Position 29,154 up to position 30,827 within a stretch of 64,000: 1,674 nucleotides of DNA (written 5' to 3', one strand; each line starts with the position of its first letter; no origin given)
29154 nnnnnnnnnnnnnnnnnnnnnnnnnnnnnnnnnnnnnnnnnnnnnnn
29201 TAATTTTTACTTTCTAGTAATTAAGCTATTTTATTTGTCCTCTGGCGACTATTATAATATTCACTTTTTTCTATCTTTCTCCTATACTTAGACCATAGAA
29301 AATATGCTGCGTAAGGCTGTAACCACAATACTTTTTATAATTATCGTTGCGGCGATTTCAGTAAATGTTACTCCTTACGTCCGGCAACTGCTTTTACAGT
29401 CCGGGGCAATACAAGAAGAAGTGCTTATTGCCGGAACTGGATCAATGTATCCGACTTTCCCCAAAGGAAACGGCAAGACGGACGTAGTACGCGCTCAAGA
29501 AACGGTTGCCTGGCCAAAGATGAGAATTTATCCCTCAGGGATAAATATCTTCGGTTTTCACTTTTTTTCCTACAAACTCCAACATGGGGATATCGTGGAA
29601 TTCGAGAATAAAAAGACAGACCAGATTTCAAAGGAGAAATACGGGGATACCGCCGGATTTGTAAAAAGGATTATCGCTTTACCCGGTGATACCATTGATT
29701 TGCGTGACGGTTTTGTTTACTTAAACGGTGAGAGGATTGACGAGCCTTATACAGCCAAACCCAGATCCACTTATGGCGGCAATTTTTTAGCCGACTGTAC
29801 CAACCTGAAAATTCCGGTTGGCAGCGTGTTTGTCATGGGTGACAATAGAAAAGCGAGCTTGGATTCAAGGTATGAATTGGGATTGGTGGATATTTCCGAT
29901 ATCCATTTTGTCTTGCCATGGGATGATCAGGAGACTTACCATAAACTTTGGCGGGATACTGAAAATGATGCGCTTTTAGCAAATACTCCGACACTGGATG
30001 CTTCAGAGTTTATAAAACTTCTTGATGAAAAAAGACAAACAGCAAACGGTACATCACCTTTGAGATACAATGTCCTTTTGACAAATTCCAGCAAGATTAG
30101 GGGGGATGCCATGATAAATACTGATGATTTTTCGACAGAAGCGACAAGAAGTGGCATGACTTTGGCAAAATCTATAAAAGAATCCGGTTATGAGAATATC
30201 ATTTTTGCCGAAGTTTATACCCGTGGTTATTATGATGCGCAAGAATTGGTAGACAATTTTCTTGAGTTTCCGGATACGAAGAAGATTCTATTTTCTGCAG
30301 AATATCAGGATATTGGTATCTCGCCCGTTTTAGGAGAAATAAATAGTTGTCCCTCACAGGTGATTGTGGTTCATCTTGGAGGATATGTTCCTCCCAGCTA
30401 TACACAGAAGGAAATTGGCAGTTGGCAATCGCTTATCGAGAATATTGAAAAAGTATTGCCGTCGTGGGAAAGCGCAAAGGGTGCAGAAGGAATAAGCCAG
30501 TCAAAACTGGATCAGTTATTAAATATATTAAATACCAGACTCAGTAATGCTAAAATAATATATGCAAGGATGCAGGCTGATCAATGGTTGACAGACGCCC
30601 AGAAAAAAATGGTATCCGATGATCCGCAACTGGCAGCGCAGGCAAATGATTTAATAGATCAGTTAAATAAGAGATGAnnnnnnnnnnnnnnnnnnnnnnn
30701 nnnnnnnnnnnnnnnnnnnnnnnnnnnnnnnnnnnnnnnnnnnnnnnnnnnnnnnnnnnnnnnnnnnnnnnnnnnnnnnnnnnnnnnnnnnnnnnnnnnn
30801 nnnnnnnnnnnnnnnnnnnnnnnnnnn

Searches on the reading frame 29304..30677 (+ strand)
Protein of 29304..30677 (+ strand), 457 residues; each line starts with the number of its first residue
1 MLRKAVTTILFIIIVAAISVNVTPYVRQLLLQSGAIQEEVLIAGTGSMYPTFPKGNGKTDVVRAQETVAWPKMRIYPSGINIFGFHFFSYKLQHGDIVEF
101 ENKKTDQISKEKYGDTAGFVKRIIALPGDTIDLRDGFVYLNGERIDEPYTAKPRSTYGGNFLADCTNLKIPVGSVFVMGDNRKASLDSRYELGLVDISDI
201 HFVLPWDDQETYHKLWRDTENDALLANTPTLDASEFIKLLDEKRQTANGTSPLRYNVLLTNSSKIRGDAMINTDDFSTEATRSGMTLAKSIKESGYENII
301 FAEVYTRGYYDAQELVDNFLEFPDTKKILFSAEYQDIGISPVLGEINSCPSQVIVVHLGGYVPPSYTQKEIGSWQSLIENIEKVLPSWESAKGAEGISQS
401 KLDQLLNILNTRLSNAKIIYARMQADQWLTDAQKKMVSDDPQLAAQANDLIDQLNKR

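Call 69: search_protein_families(library=ncbifam, proteins=[window:29304-30677:+], max_evalue=0.01)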
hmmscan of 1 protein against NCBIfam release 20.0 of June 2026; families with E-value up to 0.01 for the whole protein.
window:29304-30677:+ (457 aa): 5 families
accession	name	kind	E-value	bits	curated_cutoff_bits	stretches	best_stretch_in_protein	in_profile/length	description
TIGR02227.1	sigpep_I_bact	equivalog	7.2e-27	94.2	47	1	45-200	27-150/162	signal peptidase I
TIGR02771.1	TraF_Ti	equivalog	1.3e-09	37.9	100.25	1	114-201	79-162/171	conjugative transfer signal peptidase TraF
TIGR02909.1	spore_YkwD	subfamily_domain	1.1e-05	25.3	171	1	234-342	6-112/127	uncharacterized protein, YkwD family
NF008114.0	PRK10861.1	equivalog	0.00027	20.3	277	0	169-190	263-284/324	signal peptidase I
NF010459.0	PRK13884.1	subfamily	0.00031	20.3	156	1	114-203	83-171/178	conjugal transfer peptidase TraF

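Call 70: search_protein_families(library=pfam, proteins=[window:29304-30677:+], max_evalue=0.001)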
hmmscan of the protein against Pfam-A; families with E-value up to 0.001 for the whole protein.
window:29304-30677:+ (457 aa): 1 family
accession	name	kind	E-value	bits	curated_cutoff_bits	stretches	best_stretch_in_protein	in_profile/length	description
PF10502.14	Peptidase_S26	-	2.7e-25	89.7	22.9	1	45-200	30-159/168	Signal peptidase, peptidase S26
